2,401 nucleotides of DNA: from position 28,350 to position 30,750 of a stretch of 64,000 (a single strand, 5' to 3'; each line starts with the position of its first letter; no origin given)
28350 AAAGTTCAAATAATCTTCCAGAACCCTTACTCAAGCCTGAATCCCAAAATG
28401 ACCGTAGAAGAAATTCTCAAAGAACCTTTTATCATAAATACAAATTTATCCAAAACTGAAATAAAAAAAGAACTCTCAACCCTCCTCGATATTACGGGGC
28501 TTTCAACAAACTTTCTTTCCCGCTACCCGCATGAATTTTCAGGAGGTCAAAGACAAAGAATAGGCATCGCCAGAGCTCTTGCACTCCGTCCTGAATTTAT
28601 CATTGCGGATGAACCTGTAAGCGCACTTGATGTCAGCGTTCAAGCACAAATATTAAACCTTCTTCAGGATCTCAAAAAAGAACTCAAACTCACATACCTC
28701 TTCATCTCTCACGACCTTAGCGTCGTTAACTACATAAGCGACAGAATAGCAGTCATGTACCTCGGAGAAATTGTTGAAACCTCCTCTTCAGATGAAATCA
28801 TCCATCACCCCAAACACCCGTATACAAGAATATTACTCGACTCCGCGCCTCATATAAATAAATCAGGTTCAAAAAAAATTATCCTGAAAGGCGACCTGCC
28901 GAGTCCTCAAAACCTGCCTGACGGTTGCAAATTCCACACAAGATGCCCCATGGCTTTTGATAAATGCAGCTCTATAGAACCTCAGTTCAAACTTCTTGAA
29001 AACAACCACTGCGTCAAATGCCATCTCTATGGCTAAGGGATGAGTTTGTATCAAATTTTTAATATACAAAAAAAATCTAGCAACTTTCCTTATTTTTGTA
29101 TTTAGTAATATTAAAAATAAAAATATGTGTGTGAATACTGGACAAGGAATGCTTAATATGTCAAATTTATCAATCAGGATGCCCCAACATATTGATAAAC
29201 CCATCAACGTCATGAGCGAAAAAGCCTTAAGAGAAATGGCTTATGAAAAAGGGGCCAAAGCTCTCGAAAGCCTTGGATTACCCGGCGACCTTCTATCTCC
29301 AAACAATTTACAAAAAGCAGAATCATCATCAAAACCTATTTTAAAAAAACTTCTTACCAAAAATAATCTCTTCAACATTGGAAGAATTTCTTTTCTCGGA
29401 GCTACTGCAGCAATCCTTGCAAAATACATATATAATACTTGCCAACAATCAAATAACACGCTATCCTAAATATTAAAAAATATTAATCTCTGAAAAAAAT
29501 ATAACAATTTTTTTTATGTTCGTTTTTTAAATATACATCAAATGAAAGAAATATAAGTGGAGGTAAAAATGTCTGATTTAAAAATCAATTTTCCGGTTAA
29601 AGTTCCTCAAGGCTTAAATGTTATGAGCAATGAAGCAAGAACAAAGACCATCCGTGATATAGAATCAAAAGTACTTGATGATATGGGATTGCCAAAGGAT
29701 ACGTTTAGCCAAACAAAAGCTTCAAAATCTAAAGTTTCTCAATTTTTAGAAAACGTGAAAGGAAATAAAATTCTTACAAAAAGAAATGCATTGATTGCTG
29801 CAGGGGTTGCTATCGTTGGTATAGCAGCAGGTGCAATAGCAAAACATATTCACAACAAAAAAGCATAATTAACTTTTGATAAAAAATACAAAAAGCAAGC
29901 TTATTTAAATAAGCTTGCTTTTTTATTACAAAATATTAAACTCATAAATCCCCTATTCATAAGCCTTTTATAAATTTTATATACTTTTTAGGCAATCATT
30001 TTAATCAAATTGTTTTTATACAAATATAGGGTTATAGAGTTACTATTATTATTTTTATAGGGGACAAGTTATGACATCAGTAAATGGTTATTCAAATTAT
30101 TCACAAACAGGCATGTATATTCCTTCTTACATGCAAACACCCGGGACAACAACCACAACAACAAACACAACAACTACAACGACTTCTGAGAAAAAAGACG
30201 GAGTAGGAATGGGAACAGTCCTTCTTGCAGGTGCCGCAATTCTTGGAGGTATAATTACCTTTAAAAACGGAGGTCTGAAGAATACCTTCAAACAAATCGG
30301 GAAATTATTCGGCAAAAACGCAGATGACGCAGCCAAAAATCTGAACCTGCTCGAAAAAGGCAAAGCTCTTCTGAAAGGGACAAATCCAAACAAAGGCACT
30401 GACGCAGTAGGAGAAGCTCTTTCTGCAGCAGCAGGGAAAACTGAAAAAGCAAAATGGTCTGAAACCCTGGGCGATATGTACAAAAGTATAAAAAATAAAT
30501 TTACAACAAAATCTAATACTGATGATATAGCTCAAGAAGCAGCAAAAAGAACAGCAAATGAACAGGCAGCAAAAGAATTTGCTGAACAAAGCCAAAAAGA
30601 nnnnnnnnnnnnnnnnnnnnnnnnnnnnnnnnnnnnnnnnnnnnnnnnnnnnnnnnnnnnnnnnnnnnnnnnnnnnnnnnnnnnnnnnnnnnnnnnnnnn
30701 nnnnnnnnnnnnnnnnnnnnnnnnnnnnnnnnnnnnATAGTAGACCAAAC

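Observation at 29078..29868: Pair of tail-anchored paralogs of unknown function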

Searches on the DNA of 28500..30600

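Call 43: search_rna_families(source=window, start=28500, end=30600, threshold=evalue, max_evalue=1)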
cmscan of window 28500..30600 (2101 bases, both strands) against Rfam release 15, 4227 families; matches with E-value up to 1: 6.
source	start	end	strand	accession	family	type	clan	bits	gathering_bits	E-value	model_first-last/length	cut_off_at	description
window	29859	29921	+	RF02844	RefA9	Gene; antisense;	-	32.6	49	0.014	1-64/64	no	Enterococcus sRNA A9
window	29883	29923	-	RF04343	Plastid-psbA-2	Cis-reg;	CL00153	25.5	55.8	0.055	1-60/60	no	Plastid-psbA-2 3UTR RNA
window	29880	29933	+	RF03926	MIR1435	Gene; miRNA;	-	25.4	94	0.65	1-186/186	no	MIR1435 microRNA precursor family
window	29873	29920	+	RF02607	AbsR25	Gene; sRNA;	-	21.2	47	1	1-164/164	no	Acinetobacter sRNA 25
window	29886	29927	+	RF03653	mir-971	Gene; miRNA;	-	19.8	53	0.9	18-60/77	no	mir-971 microRNA precursor family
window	29890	29923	-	RF02637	EF0408_EF0409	Gene; sRNA;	-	17.8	440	0.076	375-408/412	no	Enterococcus sRNA EF0408_EF0409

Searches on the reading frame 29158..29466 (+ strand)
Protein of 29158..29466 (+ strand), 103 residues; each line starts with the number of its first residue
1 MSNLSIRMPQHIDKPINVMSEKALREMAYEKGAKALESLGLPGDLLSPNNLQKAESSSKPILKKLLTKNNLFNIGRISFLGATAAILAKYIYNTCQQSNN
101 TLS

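Call 6: search_protein_families(library=pfam, proteins=[window:29158-29466:+], max_evalue=1)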
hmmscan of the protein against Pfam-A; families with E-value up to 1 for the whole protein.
seq(103 aa): 0 families

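Call 9: find_homologous_proteins(query=A1, max_evalue=0.01)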
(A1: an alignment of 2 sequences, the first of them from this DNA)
Query A1 (2 sequences) (103 aa, profile of the alignment): 8 proteins with E <= 0.01 among 92 candidates.
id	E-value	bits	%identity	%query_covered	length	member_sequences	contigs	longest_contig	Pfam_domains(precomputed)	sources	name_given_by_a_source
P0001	2.4e-50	187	100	100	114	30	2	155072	-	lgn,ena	-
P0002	7.6e-47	176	32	90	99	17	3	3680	-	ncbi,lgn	-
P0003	1.4e-38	149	31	80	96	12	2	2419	-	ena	-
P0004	1.8e-36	143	77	100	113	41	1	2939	-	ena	-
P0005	1.0e-32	130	33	55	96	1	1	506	-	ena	-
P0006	2.0e-13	68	42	30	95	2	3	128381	-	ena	-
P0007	7.4e-13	67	41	31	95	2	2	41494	-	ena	-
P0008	1.7e-11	62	41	31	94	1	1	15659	-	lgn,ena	-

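Call 12: find_encoding_contigs(protein=P0006, flank=8000, max_places=4)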
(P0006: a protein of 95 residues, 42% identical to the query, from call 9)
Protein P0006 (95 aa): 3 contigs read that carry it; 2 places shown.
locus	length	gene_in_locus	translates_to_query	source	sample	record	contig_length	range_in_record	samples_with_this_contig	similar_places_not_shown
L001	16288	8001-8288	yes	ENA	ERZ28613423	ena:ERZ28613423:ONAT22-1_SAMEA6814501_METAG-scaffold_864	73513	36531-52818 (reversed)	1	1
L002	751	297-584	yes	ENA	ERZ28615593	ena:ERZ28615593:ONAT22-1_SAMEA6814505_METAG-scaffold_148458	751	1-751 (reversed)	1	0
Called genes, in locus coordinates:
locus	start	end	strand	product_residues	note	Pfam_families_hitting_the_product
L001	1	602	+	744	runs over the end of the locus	PF13328:HD_4, PF01966:HD, PF04607:RelA_SpoT, PF02824:TGS, PF19296:RelA_AH, PF28438:RelA_RIS, PF01842:ACT, PF13291:ACT_4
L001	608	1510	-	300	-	PF01545:Cation_efflux, PF16916:ZT_dimer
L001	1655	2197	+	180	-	PF00583:Acetyltransf_1, PF13673:Acetyltransf_10, PF13508:Acetyltransf_7, PF08445:FR47 (faint)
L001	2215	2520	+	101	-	-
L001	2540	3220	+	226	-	PF02632:BioY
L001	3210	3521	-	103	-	-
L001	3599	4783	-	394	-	PF00809:Pterin_bind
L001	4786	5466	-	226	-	-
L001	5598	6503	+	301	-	PF13580:SIS_2, PF22198:GKRP_SIS_2 (weak), PF22645:GKRP_SIS_N, PF01380:SIS, PF20741:GKRP-like_C (weak)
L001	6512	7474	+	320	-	PF00005:ABC_tran, PF08352:oligo_HPY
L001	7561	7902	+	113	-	-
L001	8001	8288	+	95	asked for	-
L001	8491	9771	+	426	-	-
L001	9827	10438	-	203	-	PF00483:NTP_transferase, PF25084:LbH_EIF2B, PF25087:GMPPB_C (faint)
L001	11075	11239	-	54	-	-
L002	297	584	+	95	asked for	-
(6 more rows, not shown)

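Call 13: find_related_loci(query=A2, collection=genome_contigs, flank=6000)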
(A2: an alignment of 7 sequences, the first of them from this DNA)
Query A2 (103 aa) in genome_contigs; peptide patterns used: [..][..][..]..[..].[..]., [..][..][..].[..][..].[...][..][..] (x = any residue, [..] = any of these).
83 stretches matched a pattern; 1 encode a relative of the query (tblastn E <= 1e-3); 1 distinct loci.
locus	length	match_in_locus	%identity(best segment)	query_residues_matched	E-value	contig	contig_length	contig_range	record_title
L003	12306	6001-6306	75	1-103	7e-49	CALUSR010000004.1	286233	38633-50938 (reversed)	MAG: Candidatus Gastranaerophilales bacterium isolate BRZ_CV__bin38 genome assembly, contig: BRZ_CV__NODE_20_length_2862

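Call 20: predict_structure(alignment_id=A2)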
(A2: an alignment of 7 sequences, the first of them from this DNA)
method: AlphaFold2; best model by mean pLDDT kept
length: 103 residues; sequences in the alignment: 7
mean_pLDDT: 49.6   pTM: 0.26
mean pLDDT of the five models: 49.6, 48.8, 48.7, 48.7, 42.2
residues with pLDDT >= 90: 0; 70-90: 0; 50-70: 44; < 50: 59
segments of 3 or more residues with pLDDT < 50: 1-9, 11-14, 50-82, 95-103
pLDDT, mean of each block of 10 residues (from residue 1): 47 49 62 62 54 46 42 41 50 47 37
secondary structure, 60 per line:
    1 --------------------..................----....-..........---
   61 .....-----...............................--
elements in order: H21-38 H43-46 H48-57 H61-65 H71-101

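Call 22: search_protein_representatives(alignment_id=A2)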
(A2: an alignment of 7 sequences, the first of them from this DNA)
Query: 7 sequences, 97 profile positions. Proteins with E-value up to 0.001 (for the whole library): 7; up to 1e-10: 4; up to 1e-30: 2. The best 7 are listed.
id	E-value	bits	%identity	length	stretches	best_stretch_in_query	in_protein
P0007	2.4e-39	149.8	-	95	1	4-97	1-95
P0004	2.8e-36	140.0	-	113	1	1-95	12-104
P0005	8.7e-23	96.7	-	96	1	1-71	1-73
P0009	1.7e-18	83.0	-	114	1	3-95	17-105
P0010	3.9e-06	43.3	-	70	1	1-35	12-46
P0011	2.7e-04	37.5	-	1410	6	32-89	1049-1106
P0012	3.6e-04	37.1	-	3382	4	65-89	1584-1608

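Call 24: find_encoding_contigs(protein=P0009, flank=8000, max_places=4)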
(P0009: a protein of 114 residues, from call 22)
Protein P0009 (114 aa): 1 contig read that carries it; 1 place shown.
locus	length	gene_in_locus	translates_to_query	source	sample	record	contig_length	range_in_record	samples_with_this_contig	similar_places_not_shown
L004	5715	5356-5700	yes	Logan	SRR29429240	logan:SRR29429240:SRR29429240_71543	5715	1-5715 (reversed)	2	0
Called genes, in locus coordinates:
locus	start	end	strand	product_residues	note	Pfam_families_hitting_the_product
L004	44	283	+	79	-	-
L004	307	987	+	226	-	PF02632:BioY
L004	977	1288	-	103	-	-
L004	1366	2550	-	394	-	PF00809:Pterin_bind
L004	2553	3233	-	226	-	-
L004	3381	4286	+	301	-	PF13580:SIS_2, PF22198:GKRP_SIS_2 (weak), PF22645:GKRP_SIS_N, PF01380:SIS, PF20741:GKRP-like_C (weak)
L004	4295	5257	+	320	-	PF00005:ABC_tran, PF08352:oligo_HPY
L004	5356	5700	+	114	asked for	-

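Call 27: search_protein_families(library=pfam, proteins=[P0009, P0006], max_evalue=10)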
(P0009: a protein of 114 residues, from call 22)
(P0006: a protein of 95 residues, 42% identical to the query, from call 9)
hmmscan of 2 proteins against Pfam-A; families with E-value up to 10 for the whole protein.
P0009 (114 aa): 0 families

P0006 (95 aa): 1 family
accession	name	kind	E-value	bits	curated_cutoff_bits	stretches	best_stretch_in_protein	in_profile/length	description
PF02271.21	UCR_14kD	-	0.062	13.7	27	1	5-68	37-99/100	Ubiquinol-cytochrome C reductase complex 14kD subunit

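Call 28: search_protein_families(library=phrogs, proteins=[window:29158-29466:+, P0006, P0009], max_evalue=1)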
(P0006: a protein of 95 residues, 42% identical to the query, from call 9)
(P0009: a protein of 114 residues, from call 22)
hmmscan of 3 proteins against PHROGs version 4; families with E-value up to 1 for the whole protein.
seq(103 aa): 2 families
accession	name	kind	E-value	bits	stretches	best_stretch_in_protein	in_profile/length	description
phrog_691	-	DNA, RNA and nucleotide metabolism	0.062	13.5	1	50-98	253-302/329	partition protein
phrog_17188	-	unknown function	0.31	12.2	1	62-88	1-27/57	-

P0006 (95 aa): 1 family
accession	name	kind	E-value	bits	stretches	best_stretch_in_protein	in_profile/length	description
phrog_32073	-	unknown function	0.24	12.4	1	56-67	13-24/32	-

P0009 (114 aa): 1 family
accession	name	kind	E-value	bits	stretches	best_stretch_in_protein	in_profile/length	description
phrog_36635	-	unknown function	0.18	11.9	1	2-76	71-145/354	-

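Call 29: search_protein_families(library=ncbifam, proteins=[window:29158-29466:+, P0006, P0009], max_evalue=1)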
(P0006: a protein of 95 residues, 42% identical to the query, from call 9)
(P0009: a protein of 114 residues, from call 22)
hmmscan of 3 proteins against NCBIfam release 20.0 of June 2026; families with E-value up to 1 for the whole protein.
seq(103 aa): 0 families

P0006 (95 aa): 0 families

P0009 (114 aa): 0 families

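Call 30: search_protein_families(library=padloc, proteins=[window:29158-29466:+, P0006, P0009], max_evalue=1)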
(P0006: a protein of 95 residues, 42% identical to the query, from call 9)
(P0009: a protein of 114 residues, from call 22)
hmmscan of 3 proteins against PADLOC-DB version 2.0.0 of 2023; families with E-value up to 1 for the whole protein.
seq(103 aa): 0 families

P0006 (95 aa): 0 families

P0009 (114 aa): 0 families

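Call 36: find_related_loci(query=A4, collection=metagenome_contigs, flank=5000)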
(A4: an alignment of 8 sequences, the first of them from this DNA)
Query A4 (103 aa) in metagenome_contigs; peptide patterns used: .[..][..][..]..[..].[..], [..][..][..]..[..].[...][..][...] (x = any residue, [..] = any of these).
597 stretches matched a pattern; 2 encode a relative of the query (tblastn E <= 1e-3); 2 distinct loci.
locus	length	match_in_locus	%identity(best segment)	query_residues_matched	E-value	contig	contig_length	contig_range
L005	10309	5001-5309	100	1-103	8e-67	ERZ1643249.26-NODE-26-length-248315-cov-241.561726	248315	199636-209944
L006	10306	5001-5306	77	1-103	6e-50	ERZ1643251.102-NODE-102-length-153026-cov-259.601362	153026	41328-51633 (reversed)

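Call 67: search_solved_structures(query=A4, max_evalue=1)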
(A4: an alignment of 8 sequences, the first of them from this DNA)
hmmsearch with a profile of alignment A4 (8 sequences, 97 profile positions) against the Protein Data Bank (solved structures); distinct sequences matched with E-value up to 1: 7.
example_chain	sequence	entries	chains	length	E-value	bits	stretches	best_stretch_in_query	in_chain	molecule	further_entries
9mgw_G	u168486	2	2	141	0.016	18.9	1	35-89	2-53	PSAG1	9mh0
4ri2_A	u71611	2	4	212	0.19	15.4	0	67-89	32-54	Photosystem II 22 kDa protein, chloroplastic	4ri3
2iwm_A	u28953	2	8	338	0.77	13.5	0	36-85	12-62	PENICILLIN ACYLASE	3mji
3pva_A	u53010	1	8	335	0.78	13.5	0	36-85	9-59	PROTEIN (PENICILLIN V ACYLASE)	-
2z71_A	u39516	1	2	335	0.79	13.5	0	37-85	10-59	Penicillin acylase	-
2quy_A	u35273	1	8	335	0.79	13.5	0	36-85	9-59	Penicillin acylase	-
2pva_A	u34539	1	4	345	0.83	13.4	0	36-85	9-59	PENICILLIN V ACYLASE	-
